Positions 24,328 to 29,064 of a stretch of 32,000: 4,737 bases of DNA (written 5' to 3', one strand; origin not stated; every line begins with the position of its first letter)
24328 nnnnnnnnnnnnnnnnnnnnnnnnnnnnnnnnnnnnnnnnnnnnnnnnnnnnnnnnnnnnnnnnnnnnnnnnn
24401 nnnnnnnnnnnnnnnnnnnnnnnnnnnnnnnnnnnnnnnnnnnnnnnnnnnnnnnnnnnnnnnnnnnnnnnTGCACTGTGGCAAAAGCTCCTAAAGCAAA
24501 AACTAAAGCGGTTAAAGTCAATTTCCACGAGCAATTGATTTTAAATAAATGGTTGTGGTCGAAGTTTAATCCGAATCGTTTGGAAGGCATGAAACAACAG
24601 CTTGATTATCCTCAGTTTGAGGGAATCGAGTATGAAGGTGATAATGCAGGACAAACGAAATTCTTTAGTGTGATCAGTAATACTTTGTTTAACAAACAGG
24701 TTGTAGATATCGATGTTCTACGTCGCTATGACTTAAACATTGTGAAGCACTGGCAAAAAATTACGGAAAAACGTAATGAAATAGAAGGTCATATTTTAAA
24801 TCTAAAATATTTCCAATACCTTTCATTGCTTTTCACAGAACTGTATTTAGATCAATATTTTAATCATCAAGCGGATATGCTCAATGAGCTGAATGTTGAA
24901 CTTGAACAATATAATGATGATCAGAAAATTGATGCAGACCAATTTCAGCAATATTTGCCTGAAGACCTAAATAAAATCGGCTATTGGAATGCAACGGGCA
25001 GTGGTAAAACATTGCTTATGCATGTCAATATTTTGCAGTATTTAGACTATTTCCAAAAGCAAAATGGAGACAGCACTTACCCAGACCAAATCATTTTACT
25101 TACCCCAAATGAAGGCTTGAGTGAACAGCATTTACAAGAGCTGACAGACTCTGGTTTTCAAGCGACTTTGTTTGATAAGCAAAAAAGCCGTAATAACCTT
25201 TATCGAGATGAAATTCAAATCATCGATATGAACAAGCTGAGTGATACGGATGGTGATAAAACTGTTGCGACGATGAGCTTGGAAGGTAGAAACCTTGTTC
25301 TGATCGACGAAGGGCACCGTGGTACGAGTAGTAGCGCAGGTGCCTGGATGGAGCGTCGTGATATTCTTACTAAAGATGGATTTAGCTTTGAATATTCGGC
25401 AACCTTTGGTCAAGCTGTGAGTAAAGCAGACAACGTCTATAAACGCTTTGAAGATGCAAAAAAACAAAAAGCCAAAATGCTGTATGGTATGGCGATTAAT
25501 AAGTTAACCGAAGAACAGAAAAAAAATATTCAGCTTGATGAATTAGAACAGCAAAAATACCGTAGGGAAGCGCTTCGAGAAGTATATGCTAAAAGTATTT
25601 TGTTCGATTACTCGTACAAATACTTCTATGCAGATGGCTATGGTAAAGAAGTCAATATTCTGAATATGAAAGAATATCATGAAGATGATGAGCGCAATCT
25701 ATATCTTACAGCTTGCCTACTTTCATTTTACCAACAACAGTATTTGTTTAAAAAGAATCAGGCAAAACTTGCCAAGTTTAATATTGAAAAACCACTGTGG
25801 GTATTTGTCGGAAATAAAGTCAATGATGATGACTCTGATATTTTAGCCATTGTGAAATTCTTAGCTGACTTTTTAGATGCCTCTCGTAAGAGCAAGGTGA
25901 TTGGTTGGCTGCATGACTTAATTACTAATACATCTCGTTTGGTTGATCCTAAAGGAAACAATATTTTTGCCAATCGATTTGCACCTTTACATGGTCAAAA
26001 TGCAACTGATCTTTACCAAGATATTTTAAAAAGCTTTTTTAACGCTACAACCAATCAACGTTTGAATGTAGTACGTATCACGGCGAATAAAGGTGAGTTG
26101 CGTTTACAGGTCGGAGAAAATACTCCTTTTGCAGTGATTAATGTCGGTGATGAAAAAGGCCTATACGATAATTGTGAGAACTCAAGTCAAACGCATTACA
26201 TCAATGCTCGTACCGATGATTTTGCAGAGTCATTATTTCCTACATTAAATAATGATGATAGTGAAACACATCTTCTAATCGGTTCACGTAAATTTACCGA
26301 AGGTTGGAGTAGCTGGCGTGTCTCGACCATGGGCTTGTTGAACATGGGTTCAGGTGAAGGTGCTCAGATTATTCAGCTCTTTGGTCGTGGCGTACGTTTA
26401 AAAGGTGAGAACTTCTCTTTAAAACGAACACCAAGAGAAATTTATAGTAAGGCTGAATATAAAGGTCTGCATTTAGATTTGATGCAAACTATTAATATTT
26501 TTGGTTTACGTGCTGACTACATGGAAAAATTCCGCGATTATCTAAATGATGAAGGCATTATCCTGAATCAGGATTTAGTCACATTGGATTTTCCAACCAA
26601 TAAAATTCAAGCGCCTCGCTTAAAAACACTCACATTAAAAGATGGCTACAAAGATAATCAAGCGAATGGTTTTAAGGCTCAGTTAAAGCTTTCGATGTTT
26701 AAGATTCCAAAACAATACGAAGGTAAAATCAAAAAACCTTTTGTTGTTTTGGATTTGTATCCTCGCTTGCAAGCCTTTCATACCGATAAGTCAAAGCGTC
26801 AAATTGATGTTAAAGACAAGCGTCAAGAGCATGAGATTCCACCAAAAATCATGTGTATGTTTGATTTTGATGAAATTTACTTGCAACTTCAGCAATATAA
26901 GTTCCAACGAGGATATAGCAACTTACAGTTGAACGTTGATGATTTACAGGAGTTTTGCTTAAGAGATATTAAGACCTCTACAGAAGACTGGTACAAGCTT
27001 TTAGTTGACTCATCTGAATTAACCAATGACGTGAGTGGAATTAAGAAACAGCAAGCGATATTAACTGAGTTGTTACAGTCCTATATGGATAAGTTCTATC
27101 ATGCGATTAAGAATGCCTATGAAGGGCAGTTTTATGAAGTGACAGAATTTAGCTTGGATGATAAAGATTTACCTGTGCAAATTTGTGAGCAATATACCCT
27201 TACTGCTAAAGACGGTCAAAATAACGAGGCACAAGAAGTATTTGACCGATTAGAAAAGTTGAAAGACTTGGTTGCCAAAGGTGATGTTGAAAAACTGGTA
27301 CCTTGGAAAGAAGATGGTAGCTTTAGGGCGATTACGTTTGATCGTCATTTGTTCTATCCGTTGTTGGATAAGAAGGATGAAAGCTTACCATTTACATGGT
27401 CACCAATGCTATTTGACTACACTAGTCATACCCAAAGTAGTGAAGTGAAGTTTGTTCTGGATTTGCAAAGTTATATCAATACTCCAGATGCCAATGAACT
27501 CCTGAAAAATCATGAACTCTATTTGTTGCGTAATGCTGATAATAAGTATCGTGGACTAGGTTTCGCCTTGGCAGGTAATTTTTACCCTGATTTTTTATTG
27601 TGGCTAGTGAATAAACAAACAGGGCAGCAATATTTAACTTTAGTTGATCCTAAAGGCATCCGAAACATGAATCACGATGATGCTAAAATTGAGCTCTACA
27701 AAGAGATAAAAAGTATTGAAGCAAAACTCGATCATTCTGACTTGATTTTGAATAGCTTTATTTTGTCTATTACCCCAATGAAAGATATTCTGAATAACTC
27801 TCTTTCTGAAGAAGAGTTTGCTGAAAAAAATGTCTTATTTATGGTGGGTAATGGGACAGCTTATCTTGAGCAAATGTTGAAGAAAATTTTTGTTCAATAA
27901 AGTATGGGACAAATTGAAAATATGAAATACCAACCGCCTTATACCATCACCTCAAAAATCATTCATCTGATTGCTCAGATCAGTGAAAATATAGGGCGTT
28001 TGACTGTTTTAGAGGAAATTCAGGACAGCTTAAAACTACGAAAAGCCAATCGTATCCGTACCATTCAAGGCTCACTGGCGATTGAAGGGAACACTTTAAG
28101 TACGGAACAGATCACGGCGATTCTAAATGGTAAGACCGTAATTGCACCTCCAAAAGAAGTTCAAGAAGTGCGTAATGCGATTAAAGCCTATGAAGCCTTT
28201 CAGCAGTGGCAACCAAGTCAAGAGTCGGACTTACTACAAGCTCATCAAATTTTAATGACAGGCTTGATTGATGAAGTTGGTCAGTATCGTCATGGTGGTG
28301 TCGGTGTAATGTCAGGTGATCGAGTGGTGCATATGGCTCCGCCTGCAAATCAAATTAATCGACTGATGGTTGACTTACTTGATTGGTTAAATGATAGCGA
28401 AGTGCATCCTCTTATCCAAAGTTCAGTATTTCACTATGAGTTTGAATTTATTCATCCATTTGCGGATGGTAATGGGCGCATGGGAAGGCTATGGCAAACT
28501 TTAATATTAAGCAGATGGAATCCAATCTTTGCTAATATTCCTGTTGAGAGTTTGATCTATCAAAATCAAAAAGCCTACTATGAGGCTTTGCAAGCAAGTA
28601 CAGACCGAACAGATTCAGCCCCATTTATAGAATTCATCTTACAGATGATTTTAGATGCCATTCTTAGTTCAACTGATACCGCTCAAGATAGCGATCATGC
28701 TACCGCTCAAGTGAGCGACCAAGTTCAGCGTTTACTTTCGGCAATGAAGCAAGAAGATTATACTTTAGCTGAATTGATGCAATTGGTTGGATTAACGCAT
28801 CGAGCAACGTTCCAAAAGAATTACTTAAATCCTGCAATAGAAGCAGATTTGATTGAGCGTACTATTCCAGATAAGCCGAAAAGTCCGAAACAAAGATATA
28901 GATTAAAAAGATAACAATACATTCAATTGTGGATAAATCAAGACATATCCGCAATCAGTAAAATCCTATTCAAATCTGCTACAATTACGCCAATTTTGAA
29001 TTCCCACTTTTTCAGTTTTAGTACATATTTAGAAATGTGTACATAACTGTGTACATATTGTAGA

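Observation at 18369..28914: SNF2 helicase + oversized Mod-like methyltransferase + Res-like helicase-nuclease (+ Fic): a restriction-like cassette that fits no canonical class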

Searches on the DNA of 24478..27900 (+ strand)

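Call 98: search_dna_similar(query=L001:3961-13378:+, collection=ecoli_genomes, mode=near, max_rows=12)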
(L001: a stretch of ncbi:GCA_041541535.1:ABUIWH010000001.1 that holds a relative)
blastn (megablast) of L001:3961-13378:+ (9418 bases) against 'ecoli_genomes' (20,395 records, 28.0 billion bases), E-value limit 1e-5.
Records with a match: 173; places in all: 176; records where one place covers at least 80% of the query: 147.
Genomes with a match: 173 of 5426; with a place that covers at least 80% of the query: 147. Places per genome that has any: lowest 1, median 1, highest 2. On chromosomes: 173 places; on plasmids: 3.
Best place of each record, by identity: 80-90% 169; 60-80% 4.
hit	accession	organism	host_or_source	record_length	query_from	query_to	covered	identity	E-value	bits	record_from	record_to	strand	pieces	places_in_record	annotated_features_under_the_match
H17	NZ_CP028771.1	Escherichia coli strain A3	Lesser long-eared bat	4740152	1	9412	100%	80.4%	0e+0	7123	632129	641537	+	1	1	DEAD/DEAH box helicase family protein | site-specific DNA-methyltransferase | SNF2-related protein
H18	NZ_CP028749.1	Escherichia coli strain A26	Lagorchestes hirsutus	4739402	1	9412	100%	80.4%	0e+0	7123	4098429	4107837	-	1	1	DEAD/DEAH box helicase family protein | site-specific DNA-methyltransferase | SNF2-related protein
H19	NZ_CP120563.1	Escherichia coli strain H22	Homo sapiens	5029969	1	9412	100%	80.4%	0e+0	7123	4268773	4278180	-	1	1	DEAD/DEAH box helicase family protein | site-specific DNA-methyltransferase | SNF2-related protein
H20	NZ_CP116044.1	Escherichia coli strain STEC1575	Homo sapiens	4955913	1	9412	100%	80.3%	0e+0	7073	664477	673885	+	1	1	DEAD/DEAH box helicase family protein | site-specific DNA-methyltransferase | SNF2-related protein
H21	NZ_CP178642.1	Escherichia coli strain VTB96777v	Chicken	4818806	1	9412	100%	80.3%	0e+0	7073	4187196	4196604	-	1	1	DEAD/DEAH box helicase family protein | site-specific DNA-methyltransferase | SNF2-related protein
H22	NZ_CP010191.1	Escherichia coli strain M8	mouse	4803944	1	9412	100%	80.3%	0e+0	7068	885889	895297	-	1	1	DEAD/DEAH box helicase family protein | site-specific DNA-methyltransferase | SNF2-related protein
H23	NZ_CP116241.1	Escherichia coli strain 7.1994/NIST0056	avian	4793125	1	9412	100%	80.3%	0e+0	7068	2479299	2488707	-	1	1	DEAD/DEAH box helicase family protein | site-specific DNA-methyltransferase | SNF2-related protein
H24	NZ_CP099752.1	Escherichia coli strain 806883-11-2019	Homo sapiens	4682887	1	9412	100%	80.3%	0e+0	7068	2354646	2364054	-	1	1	DEAD/DEAH box helicase family protein | site-specific DNA-methyltransferase | SNF2-related protein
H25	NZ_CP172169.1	Escherichia coli strain GF47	chicken meat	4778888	1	9412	100%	80.3%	0e+0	7068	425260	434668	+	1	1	DEAD/DEAH box helicase family protein | site-specific DNA-methyltransferase | SNF2-related protein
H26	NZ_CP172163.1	Escherichia coli strain GF50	chicken meat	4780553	1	9412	100%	80.3%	0e+0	7068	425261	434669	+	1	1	DEAD/DEAH box helicase family protein | site-specific DNA-methyltransferase | SNF2-related protein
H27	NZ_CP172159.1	Escherichia coli strain GF54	chicken meat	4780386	1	9412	100%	80.3%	0e+0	7068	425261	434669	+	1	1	DEAD/DEAH box helicase family protein | site-specific DNA-methyltransferase | SNF2-related protein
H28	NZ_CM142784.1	Escherichia coli strain GPEC1222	chicken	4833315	1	9412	100%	80.3%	0e+0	7068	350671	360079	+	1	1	DEAD/DEAH box helicase family protein | site-specific DNA-methyltransferase | SNF2-related protein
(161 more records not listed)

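Call 99: get_annotated_region(hit=H17, flank=7000)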
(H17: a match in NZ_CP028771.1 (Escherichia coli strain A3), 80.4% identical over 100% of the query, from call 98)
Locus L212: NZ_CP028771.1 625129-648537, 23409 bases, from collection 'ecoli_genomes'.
description: Escherichia coli strain A3 chromosome, complete genome
organism: Escherichia coli strain A3 (NCBI taxid 562)
replicon: chromosome; assembly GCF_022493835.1
host: Lesser long-eared bat; source: feces; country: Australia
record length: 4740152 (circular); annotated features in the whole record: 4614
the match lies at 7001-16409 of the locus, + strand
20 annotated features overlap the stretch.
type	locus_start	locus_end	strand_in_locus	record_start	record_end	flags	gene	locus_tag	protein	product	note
CDS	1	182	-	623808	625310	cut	yjgR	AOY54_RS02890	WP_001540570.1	helicase HerA-like C-terminal domain-containing protein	-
CDS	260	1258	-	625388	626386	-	idnR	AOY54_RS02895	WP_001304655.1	DNA-binding transcriptional regulator IdnR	-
CDS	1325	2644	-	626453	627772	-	idnT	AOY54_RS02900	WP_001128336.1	gnt-II system L-idonate transporter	-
CDS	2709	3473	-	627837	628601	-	idnO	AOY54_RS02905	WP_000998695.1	gluconate 5-dehydrogenase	-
CDS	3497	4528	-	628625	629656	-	idnD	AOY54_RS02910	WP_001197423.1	L-idonate 5-dehydrogenase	-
CDS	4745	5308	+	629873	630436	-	idnK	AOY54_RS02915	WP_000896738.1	gluconokinase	-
CDS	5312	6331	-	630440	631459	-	ahr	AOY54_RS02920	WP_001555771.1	NADPH-dependent aldehyde reductase Ahr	-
tRNA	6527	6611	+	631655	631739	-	-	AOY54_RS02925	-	tRNA-Leu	-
CDS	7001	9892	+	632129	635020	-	-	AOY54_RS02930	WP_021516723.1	SNF2-related protein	-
CDS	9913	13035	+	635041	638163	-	-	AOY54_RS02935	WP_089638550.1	site-specific DNA-methyltransferase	-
CDS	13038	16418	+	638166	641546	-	-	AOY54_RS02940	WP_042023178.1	DEAD/DEAH box helicase family protein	-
CDS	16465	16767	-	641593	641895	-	-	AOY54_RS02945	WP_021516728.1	hypothetical protein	-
CDS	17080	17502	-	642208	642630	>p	-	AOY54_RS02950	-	phosphorothioated DNA-binding restriction endonuclease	incomplete; partial in the middle of a contig; missing N-terminus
CDS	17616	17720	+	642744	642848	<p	-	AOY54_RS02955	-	HNH endonuclease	incomplete; partial in the middle of a contig; missing N-terminus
CDS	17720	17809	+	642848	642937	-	-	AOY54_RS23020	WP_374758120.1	hypothetical protein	-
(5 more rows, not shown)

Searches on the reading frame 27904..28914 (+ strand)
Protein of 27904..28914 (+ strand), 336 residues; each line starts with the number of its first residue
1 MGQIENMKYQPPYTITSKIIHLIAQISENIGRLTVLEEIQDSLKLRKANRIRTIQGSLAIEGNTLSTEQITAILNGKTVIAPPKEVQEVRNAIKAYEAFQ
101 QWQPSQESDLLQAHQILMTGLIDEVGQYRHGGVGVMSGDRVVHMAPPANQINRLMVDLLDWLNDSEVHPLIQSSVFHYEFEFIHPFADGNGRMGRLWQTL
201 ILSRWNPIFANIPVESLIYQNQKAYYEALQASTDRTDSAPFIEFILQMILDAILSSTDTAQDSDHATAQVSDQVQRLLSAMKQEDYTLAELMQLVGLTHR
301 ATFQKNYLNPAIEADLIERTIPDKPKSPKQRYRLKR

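Call 3: search_protein_families(library=padloc, proteins=[window:27904-28914:+], max_evalue=0.001)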
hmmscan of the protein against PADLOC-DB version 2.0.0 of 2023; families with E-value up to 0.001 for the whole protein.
window:27904-28914:+ (336 aa): 9 families
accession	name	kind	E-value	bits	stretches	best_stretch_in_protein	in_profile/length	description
PDLC03963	SoFic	-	1.2e-48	164.4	1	13-292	18-302/361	-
PDLC04966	PDC-S24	-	1.7e-19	68.1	1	97-234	224-370/497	-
PDLC04836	PDC-S04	-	2.2e-19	67.6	1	57-233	33-213/244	-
PDLC04837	PDC-S04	-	2.3e-17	61.1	1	49-245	25-220/234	-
PDLC04840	PDC-S04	-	3.9e-16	57.5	1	51-198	13-170/227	-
PDLC04839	PDC-S04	-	3.3e-11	41.2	1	76-246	24-199/205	-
PDLC04841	PDC-S04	-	3e-06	25.1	1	100-233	135-254/292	-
PDLC04838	PDC-S04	-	3.1e-05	21.9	1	145-206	102-166/209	-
PDLC04842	PDC-S04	-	3.5e-05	21.6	1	100-204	37-132/202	-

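Call 4: search_protein_families(library=pfam, proteins=[window:27904-28914:+], max_evalue=0.01)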
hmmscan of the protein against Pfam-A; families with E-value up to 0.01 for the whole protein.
window:27904-28914:+ (336 aa): 2 families
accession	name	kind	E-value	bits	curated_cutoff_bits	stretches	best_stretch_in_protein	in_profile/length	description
PF21247.3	Fic-like_C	-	3.9e-27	94.4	27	1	272-334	1-63/64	Filamentation induced by cAMP protein Fic-like, C-terminal domain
PF02661.23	Fic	-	2.1e-21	77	24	1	107-202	4-93/93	Fic/DOC family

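Call 5: search_protein_families(library=ncbifam, proteins=[window:27904-28914:+], max_evalue=0.001)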
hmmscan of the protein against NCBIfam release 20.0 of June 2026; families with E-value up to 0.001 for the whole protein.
window:27904-28914:+ (336 aa): 3 families
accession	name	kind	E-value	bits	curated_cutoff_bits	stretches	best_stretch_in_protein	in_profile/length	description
NF046030.1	ProtAdlyltaseSoFic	equivalog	7.9e-19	67.8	550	1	149-284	157-290/361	protein adenylyltransferase Fic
TIGR02613.1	mob_myst_B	hypoth_equivalog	2.1e-08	34.3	124.4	1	149-245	88-185/186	mobile mystery protein B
NF046029.1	ProtAdlyltaseNmFic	equivalog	4.4e-05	23.3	230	1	98-204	20-117/177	protein adenylyltransferase Fic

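Call 104: find_encoding_contigs(protein=window:27904-28914:+, flank=10000, max_places=4)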
Protein window:27904-28914:+ (336 aa): no gene with exactly this product is on record in the collection.
